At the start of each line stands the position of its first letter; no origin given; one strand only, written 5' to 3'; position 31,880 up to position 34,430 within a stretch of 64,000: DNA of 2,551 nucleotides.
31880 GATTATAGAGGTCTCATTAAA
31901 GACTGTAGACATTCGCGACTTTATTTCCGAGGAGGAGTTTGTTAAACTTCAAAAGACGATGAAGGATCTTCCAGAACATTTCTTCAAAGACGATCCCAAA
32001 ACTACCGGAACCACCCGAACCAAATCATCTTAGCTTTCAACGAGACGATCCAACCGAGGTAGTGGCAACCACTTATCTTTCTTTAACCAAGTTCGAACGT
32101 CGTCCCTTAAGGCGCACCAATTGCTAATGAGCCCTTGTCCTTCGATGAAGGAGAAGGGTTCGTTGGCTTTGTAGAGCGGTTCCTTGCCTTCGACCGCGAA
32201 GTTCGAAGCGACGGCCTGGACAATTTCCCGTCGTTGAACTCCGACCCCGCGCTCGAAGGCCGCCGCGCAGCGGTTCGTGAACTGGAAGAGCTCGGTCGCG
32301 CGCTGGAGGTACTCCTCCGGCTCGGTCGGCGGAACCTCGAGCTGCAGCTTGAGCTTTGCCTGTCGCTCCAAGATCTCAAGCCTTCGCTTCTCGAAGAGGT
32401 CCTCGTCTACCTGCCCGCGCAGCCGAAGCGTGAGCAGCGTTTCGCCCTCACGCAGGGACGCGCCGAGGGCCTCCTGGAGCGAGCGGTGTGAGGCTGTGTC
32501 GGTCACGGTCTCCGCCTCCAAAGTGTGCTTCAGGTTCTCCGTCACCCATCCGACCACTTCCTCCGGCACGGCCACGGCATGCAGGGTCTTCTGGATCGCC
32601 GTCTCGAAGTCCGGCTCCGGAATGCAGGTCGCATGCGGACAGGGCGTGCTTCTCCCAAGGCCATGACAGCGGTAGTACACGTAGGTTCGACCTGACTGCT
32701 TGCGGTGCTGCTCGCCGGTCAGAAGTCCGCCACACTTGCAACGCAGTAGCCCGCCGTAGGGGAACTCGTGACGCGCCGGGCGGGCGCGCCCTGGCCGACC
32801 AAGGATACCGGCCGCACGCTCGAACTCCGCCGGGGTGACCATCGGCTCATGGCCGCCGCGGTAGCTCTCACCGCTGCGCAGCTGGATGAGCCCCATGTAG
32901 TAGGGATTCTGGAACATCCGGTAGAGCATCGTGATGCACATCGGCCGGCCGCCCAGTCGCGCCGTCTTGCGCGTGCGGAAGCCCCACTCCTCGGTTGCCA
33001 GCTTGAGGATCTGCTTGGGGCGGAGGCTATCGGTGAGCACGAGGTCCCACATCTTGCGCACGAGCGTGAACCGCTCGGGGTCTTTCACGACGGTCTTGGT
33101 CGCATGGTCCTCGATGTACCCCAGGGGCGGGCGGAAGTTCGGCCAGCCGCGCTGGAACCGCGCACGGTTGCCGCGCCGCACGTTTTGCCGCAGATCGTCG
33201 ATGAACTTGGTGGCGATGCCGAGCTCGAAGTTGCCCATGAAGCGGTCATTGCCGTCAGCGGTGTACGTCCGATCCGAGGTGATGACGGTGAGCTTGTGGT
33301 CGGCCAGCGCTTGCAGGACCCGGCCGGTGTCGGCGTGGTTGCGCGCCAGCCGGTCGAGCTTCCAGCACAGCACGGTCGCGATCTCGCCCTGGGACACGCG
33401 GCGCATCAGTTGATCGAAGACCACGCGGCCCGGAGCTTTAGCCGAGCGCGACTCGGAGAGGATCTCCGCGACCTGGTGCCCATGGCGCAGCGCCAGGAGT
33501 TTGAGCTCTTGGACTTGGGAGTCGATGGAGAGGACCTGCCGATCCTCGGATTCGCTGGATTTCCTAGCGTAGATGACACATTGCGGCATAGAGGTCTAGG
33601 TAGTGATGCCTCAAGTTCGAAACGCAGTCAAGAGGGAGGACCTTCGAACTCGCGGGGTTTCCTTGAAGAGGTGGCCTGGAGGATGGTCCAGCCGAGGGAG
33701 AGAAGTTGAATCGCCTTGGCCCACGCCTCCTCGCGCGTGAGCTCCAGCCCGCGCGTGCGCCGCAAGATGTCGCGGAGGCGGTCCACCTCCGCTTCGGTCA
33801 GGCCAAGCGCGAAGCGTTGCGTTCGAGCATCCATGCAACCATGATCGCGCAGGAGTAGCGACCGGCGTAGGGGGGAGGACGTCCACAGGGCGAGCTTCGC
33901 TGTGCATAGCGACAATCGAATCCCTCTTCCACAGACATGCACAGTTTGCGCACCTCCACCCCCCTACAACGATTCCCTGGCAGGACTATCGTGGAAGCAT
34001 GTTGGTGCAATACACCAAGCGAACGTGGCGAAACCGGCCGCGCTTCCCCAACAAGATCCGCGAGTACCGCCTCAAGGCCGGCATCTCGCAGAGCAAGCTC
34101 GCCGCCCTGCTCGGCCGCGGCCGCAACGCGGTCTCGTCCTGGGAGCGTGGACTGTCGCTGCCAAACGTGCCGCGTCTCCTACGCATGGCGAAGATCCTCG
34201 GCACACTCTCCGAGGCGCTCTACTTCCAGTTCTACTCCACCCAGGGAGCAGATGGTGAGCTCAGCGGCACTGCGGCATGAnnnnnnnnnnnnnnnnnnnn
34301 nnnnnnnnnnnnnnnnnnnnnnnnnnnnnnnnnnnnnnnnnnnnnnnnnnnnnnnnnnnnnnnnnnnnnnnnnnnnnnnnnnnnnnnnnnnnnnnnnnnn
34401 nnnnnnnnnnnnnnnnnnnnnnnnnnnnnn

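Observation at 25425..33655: Five copies of a serine-recombinase 3' end (TTCGAA core) bracket defence cargo like cassettes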

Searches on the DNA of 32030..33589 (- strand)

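Call 59: search_rna_families(source=L005, start=20200, end=20900, threshold=evalue, max_evalue=1, show_alignments=2)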
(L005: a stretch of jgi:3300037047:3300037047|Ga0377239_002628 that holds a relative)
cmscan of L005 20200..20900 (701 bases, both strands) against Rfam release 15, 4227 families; matches with E-value up to 1: 2.
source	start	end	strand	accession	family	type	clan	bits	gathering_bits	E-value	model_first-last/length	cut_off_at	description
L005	20454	20505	+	RF02790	sodF_sRNA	Gene; sRNA;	-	21.5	46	0.61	1-90/90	no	sodF sRNA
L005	20441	20499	-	RF02401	ClpQY_promoter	Cis-reg;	-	16.5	42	0.48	1-57/57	no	ClpQY promoter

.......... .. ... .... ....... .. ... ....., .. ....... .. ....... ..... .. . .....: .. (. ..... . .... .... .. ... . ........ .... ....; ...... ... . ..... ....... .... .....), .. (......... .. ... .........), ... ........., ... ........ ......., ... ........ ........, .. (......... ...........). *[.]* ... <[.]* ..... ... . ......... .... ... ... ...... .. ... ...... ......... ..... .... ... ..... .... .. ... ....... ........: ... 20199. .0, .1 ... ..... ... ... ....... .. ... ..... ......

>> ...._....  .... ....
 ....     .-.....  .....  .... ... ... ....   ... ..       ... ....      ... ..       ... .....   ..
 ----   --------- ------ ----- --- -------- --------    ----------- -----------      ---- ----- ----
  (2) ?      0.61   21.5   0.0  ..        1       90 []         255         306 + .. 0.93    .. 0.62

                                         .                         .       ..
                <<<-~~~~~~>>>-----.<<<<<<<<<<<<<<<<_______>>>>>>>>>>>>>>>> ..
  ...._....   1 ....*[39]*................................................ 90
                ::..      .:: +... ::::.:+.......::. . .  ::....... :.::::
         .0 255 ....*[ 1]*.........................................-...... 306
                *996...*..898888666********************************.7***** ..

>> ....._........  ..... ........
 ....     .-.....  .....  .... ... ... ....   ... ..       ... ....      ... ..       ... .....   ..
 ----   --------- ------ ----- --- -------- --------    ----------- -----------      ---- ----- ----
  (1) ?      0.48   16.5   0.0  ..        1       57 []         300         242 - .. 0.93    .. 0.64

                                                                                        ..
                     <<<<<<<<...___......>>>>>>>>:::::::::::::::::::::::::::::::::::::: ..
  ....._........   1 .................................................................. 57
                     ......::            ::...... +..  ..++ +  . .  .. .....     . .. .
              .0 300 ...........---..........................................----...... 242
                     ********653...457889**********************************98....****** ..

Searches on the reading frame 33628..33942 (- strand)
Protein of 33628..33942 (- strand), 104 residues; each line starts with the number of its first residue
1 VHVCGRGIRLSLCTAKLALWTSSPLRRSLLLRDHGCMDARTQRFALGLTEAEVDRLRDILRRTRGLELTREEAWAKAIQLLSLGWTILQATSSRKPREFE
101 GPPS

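Call 9: search_protein_families(library=pfam, proteins=[window:33628-33942:-], max_evalue=0.01)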
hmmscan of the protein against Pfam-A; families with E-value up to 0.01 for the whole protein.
window:33628-33942:- (104 aa): 0 families

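Call 80: search_protein_families(library=ncbifam, proteins=[window:33628-33942:-], max_evalue=0.001)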
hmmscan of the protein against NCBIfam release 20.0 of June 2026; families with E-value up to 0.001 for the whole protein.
window:33628-33942:- (104 aa): 0 families

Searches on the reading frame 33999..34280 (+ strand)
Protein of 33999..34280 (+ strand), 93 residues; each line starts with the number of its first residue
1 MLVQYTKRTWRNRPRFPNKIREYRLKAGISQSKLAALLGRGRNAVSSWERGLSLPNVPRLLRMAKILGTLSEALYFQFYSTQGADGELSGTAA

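Call 9: search_protein_families(library=pfam, proteins=[window:33999-34280:+], max_evalue=0.01)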
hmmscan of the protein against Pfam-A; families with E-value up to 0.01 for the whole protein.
window:33999-34280:+ (93 aa): 4 families
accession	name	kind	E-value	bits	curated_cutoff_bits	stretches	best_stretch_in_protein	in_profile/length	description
PF01381.28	HTH_3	-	9.2e-13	48.5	23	1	20-69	1-50/55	Helix-turn-helix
PF13560.12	HTH_31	-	2.8e-10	40.8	27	1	20-73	6-59/64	Helix-turn-helix domain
PF15731.11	MqsA_antitoxin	-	0.00024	21.7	30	1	17-67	71-120/131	Antitoxin component of bacterial toxin-antitoxin system, MqsA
PF12844.13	HTH_19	-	0.00069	19.9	30.2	1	19-74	3-58/64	Helix-turn-helix domain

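Call 80: search_protein_families(library=ncbifam, proteins=[window:33999-34280:+], max_evalue=0.001)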
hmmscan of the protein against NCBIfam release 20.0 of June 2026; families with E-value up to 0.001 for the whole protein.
window:33999-34280:+ (93 aa): 7 families
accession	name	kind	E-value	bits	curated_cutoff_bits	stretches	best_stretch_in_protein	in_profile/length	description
TIGR03830.1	CxxCG_CxxCG_HTH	subfamily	1.8e-07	31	61.8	1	17-57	67-107/127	type II TA system antitoxin MqsA family protein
NF041951.1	phage_RstR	subfamily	6.6e-07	29.6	80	1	16-77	3-64/108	RstR family transcriptional repressor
NF007257.0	PRK09706.1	subfamily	1.6e-06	28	101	1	16-68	6-58/135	transcriptional repressor DicA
TIGR03070.1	couple_hipB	subfamily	2e-06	27.6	71.65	1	18-68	5-55/58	type II toxin-antitoxin system Y4mF family antitoxin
NF047948.1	male_kill_WMK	equivalog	5.6e-05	22.7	300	1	15-86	162-233/300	WO male-killing family protein Wmk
NF047542.1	telomere_Tap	equivalog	0.00018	20.4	600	1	19-73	21-75/695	telomere-associated protein Tap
NF046037.1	carphisopro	domain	0.00034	20.7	38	1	26-68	7-50/54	carph-isopro domain-containing protein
